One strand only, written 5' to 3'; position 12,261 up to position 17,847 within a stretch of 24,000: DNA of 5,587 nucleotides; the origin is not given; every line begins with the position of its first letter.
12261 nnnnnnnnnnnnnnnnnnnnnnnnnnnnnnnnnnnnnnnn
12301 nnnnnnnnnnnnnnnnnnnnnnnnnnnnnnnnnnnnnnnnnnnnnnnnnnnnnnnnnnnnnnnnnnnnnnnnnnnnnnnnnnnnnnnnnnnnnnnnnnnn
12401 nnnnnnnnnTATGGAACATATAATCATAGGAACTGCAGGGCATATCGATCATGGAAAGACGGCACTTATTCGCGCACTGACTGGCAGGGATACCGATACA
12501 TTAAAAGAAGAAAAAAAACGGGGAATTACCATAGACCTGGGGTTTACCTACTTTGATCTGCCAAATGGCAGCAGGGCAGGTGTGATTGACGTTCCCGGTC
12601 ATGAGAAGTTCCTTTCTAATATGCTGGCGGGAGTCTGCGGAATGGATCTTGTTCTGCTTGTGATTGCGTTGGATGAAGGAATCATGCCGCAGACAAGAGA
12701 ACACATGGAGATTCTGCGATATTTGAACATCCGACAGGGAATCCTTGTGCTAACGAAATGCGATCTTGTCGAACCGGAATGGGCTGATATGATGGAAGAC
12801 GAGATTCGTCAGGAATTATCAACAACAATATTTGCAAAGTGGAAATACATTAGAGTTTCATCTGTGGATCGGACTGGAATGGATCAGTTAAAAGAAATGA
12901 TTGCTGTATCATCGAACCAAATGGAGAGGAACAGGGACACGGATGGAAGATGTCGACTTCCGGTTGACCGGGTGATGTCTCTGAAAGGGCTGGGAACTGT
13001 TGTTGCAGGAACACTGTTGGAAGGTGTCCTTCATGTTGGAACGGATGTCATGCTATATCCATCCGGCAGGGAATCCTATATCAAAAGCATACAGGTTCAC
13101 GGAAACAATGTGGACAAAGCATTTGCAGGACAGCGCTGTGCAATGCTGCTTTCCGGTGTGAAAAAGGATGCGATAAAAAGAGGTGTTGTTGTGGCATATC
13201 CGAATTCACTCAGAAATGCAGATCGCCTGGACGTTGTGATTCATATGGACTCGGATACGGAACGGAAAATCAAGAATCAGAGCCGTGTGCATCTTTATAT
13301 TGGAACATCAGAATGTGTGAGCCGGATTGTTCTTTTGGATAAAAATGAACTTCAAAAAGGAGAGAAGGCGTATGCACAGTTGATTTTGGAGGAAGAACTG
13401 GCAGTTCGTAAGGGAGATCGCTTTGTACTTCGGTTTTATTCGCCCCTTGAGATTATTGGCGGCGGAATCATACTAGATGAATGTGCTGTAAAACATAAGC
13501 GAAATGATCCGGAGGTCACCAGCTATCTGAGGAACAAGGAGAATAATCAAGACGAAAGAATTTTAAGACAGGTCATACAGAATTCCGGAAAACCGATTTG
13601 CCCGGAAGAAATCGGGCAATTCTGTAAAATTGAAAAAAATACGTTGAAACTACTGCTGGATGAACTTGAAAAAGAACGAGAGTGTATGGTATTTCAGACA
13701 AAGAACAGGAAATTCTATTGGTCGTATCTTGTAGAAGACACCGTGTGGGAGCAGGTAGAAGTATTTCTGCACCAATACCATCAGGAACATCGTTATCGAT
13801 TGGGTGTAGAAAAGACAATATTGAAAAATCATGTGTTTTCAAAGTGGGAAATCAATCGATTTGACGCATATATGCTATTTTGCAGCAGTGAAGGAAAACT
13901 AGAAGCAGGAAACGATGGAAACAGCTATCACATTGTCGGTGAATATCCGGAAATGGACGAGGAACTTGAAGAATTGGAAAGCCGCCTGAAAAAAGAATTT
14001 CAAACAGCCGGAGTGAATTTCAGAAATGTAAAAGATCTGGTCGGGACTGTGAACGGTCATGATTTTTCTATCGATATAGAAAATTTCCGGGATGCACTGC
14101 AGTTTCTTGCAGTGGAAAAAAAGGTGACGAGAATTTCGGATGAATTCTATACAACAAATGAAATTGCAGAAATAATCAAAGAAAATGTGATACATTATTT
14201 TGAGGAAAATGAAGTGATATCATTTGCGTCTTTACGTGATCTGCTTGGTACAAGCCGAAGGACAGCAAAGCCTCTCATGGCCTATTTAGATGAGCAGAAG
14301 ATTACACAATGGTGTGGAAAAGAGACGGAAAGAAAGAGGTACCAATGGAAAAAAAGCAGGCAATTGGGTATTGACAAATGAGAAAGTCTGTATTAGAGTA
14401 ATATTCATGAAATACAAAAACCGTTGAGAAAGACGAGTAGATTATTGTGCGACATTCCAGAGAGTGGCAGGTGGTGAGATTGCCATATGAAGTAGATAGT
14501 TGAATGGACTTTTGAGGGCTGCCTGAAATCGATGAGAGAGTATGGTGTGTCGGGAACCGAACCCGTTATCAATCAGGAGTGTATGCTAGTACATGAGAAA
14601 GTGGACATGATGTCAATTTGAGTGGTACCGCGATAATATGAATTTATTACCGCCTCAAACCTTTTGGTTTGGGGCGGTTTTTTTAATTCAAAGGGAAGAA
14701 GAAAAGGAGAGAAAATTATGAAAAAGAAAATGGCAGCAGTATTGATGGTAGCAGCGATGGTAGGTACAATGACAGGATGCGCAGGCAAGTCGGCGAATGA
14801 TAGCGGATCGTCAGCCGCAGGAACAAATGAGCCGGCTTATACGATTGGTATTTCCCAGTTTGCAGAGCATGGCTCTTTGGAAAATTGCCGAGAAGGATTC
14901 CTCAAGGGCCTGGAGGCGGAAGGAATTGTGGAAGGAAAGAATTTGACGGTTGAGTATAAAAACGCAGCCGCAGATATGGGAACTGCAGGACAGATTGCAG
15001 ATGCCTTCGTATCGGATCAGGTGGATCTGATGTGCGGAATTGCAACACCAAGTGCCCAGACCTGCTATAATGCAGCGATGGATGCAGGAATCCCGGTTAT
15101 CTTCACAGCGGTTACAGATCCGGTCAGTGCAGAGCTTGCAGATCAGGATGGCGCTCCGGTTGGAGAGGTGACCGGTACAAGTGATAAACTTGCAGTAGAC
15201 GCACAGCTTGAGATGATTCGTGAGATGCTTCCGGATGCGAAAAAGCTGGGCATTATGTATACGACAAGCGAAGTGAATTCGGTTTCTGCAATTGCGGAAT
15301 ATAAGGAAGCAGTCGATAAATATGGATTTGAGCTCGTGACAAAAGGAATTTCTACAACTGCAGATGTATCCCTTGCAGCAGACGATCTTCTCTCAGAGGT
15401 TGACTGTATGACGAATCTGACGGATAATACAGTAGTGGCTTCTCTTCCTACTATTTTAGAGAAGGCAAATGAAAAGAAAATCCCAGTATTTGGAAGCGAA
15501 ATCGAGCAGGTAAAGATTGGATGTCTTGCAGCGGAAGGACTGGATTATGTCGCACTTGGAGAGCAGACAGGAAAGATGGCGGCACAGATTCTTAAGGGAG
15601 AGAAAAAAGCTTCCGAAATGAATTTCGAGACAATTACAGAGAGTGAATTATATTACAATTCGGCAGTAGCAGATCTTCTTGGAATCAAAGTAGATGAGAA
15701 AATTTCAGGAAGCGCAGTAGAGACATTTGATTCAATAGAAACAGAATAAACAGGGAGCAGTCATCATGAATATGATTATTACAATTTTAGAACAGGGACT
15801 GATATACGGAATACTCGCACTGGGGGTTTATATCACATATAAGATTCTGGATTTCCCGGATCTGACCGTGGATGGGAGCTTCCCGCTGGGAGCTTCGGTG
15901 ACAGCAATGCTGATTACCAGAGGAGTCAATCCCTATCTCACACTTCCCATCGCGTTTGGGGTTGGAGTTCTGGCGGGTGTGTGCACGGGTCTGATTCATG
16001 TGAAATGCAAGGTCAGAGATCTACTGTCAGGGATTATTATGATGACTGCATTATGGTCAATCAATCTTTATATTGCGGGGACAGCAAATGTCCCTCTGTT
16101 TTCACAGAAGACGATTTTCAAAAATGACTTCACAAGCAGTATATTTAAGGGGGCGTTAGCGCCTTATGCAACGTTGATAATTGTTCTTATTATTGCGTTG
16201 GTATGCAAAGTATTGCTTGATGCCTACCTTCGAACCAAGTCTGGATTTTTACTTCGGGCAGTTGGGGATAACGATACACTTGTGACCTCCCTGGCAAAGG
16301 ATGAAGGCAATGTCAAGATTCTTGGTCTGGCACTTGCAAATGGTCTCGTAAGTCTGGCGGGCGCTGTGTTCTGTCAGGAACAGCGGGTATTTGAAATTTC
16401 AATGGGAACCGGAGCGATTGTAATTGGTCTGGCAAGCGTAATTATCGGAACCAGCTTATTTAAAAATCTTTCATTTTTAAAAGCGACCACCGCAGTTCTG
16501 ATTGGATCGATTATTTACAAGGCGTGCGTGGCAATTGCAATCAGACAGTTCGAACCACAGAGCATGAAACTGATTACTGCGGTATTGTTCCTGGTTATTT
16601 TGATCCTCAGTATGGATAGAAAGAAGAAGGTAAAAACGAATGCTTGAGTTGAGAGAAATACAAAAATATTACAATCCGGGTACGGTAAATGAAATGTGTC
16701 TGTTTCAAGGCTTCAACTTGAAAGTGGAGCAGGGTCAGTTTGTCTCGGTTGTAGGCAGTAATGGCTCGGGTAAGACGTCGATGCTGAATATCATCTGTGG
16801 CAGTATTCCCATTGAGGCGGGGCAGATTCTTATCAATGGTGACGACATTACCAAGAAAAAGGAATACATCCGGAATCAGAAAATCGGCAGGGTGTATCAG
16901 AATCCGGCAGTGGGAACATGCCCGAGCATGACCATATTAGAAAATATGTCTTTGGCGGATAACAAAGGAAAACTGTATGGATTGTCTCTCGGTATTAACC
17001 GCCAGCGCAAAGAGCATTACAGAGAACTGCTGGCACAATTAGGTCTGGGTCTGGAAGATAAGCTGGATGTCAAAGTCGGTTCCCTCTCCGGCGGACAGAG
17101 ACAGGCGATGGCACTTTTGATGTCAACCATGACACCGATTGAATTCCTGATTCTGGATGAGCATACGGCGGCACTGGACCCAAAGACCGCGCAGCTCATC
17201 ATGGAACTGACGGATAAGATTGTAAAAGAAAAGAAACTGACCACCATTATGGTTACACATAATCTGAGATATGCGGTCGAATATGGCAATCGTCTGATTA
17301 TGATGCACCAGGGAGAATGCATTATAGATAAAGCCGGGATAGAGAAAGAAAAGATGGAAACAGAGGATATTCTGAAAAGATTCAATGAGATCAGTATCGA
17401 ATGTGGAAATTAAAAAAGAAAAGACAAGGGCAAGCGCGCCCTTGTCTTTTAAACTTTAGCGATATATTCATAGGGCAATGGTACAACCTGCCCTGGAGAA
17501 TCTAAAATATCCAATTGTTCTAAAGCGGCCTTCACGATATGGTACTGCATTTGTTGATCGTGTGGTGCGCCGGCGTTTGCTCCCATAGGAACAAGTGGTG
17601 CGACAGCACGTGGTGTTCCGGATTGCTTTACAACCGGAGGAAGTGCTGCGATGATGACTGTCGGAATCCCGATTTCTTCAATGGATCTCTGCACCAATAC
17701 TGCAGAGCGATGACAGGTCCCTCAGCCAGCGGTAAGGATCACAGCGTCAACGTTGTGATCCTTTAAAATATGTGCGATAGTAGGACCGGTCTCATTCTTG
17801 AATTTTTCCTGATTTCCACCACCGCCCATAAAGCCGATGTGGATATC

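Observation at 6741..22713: A Hyp -> Pro -> 5-aminovalerate Stickland route sits in one neighbourhood with selA, selB and selC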

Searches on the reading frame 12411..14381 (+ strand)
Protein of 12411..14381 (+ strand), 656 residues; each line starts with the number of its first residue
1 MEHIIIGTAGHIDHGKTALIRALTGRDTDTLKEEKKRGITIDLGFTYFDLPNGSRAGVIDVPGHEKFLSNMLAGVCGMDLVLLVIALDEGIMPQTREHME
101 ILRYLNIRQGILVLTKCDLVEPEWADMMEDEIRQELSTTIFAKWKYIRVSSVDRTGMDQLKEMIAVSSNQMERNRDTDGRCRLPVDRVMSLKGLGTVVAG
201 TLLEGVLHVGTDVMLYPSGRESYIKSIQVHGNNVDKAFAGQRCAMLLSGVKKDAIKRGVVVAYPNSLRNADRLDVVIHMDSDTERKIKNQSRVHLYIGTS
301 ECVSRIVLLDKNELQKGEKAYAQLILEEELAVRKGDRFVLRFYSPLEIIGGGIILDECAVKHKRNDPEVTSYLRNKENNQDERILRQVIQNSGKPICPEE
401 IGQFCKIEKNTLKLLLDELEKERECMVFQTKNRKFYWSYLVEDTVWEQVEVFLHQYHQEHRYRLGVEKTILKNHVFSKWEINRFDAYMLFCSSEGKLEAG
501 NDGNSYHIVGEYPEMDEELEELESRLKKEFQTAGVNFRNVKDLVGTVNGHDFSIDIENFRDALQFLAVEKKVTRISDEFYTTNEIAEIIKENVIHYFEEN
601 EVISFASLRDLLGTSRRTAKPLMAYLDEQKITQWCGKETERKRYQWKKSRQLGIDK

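Call 4: search_protein_families(library=ncbifam, proteins=[window:12411-14381:+])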
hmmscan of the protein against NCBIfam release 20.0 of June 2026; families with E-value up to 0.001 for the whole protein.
window:12411-14381:+ (656 aa): 32 families (the best 25 are shown)
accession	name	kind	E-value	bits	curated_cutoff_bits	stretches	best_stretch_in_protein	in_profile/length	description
TIGR00475.1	selB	equivalog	3.8e-107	359.4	242.25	1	4-638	1-576/581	selenocysteine-specific translation elongation factor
NF009373.0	PRK12736.1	subfamily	1.1e-48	166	452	1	2-341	11-378/394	elongation factor Tu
NF000766.0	PRK00049.1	subfamily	3.9e-46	157.6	449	1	2-341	11-380/396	elongation factor Tu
NF009372.0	PRK12735.1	subfamily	1.1e-44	152.9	479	1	2-341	11-380/396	elongation factor Tu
TIGR00485.1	EF-Tu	equivalog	3.8e-43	147.7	522.4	1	2-342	11-379/394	elongation factor Tu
NF008969.0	PRK12317.1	subfamily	2.4e-41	141.7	502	1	29-265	61-311/426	elongation factor 1-alpha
TIGR03680.1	eif2g_arch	equivalog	4.2e-37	128.3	514.5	2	57-218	84-252/407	translation initiation factor IF-2 subunit gamma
NF003077.0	PRK04000.1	equivalog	9.8e-37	127.1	315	2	57-305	88-367/412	translation initiation factor IF-2 subunit gamma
TIGR00483.1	EF-1_alpha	equivalog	3e-35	121.5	540.1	1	29-265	61-312/427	translation elongation factor EF-1 subunit alpha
TIGR02034.1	CysN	subfamily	2.3e-28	99.4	336.1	1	29-356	56-394/406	sulfate adenylyltransferase, large subunit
NF004035.0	PRK05506.1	subfamily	4.8e-28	97.8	715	1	28-309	79-367/632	bifunctional sulfate adenylyltransferase subunit 1/adenylylsulfate kinase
NF003478.0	PRK05124.1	equivalog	2.1e-27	95.9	590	1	29-357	83-422/475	sulfate adenylyltransferase subunit CysN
TIGR00487.1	IF-2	equivalog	6e-21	74.8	424.4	1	5-215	89-296/587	translation initiation factor IF-2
NF012153.1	tet_protect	equivalog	4.6e-14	51.6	775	1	27-173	39-181/614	tetracycline resistance ribosomal protection protein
TIGR00231.1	small_GTP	domain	6.9e-14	52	42.5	1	2-164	2-162/164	GTP-binding protein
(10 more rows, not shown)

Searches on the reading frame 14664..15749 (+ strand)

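Call 4: search_protein_families(library=ncbifam, proteins=[window:14664-15749:+])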
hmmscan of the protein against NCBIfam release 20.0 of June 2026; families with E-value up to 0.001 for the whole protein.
window:14664-15749:+ (361 aa): 2 families
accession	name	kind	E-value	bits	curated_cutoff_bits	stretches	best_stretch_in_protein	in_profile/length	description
NF041285.1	ABC_SBP_TrpX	equivalog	1.3e-76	257.7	390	1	30-349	7-319/322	tryptophan ABC transporter substrate-binding protein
NF058595.1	invert_tail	domain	0.00018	21.8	37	1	21-63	54-95/113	lipo-invert putative C-terminal anchoring domain-containing protein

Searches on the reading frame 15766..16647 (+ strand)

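Call 4: search_protein_families(library=ncbifam, proteins=[window:15766-16647:+])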
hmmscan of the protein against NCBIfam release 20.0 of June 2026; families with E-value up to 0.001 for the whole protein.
window:15766-16647:+ (293 aa): 3 families
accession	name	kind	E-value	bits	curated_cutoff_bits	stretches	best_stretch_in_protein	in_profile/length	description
NF007067.0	PRK09512.1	equivalog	4.1e-09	36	398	1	2-251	44-285/321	ribose ABC transporter permease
NF041862.1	YtfT_transport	equivalog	3.3e-05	23.2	535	1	4-285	56-327/339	galactofuranose ABC transporter, ATP-binding protein YtfT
TIGR03409.1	urea_trans_UrtB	equivalog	4.1e-05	23.4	250.3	1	7-281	7-276/291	urea ABC transporter permease subunit UrtB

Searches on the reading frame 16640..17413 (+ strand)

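Call 4: search_protein_families(library=ncbifam, proteins=[window:16640-17413:+])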
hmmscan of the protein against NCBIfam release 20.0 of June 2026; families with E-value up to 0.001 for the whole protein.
window:16640-17413:+ (257 aa): 189 families (the best 25 are shown)
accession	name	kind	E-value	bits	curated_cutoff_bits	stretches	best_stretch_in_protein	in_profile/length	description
TIGR04521.1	ECF_ATPase_2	equivalog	7.5e-38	130.2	330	1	3-245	2-239/279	energy-coupling factor transporter ATPase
TIGR02315.1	ABC_phnC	equivalog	2e-36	125.7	266.1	1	1-239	1-236/243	phosphonate ABC transporter ATP-binding protein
TIGR01188.1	drrA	subfamily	1e-35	123.5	312.45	1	22-238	9-212/302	daunorubicin resistance ABC transporter, ATP-binding protein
TIGR03411.1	urea_trans_UrtD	equivalog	1e-32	113.7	304.1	1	23-229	19-222/242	urea ABC transporter ATP-binding protein UrtD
TIGR04520.1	ECF_ATPase_1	equivalog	2.3e-32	112.5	315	1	3-246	2-231/269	energy-coupling factor transporter ATPase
TIGR03608.1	L_ocin_972_ABC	subfamily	5.2e-32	111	254.85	1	17-220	9-204/206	putative bacteriocin export ABC transporter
TIGR01186.1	proV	subfamily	6.1e-32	111.1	326.6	1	25-228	12-209/363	betaine/proline/choline family ABC transporter ATP-binding protein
TIGR03410.1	urea_trans_UrtE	equivalog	2.3e-31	109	285.8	1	3-240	2-223/230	urea ABC transporter ATP-binding subunit UrtE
TIGR02211.1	LolD_lipo_ex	equivalog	3.6e-31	108.4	307.75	1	1-225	1-217/221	lipoprotein-releasing ABC transporter ATP-binding protein LolD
NF038007.1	ABC_ATP_DarD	equivalog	6.7e-31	107.4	375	1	1-226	1-217/218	darobactin export ABC transporter ATP-binding protein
TIGR02857.1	CydD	equivalog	8e-31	107.6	435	1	6-214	326-522/529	thiol reductant ABC exporter subunit CydD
TIGR02982.1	heterocyst_DevA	subfamily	1.3e-30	106.6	295.8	1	2-226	2-218/220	ABC exporter ATP-binding subunit, DevA family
NF010158.0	PRK13637.1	equivalog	2e-30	105.9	390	1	4-232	5-228/287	energy-coupling factor transporter ATPase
NF008379.0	PRK11174.1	equivalog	4.6e-30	104.8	684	1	18-229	362-563/588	heme ABC transporter permease/ATP-binding protein CydD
TIGR00968.1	3a0106s01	subfamily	8.4e-30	104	342.75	1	21-228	15-210/237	sulfate ABC transporter ATP-binding protein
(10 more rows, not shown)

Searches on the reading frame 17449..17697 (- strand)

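Call 5: search_protein_families(library=ncbifam, proteins=[window:17449-17697:-])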
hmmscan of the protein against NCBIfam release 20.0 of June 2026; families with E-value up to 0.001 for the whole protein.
window:17449-17697:- (82 aa): 2 families
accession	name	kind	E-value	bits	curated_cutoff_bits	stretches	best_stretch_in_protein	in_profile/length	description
TIGR04483.1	D_pro_red_PrdB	equivalog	9.9e-32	110.3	300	1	1-82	157-238/238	D-proline reductase (dithiol) protein PrdB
NF040795.1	betaine_GrdH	exception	0.00059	18.9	775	1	3-63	358-422/435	betaine reductase selenoprotein B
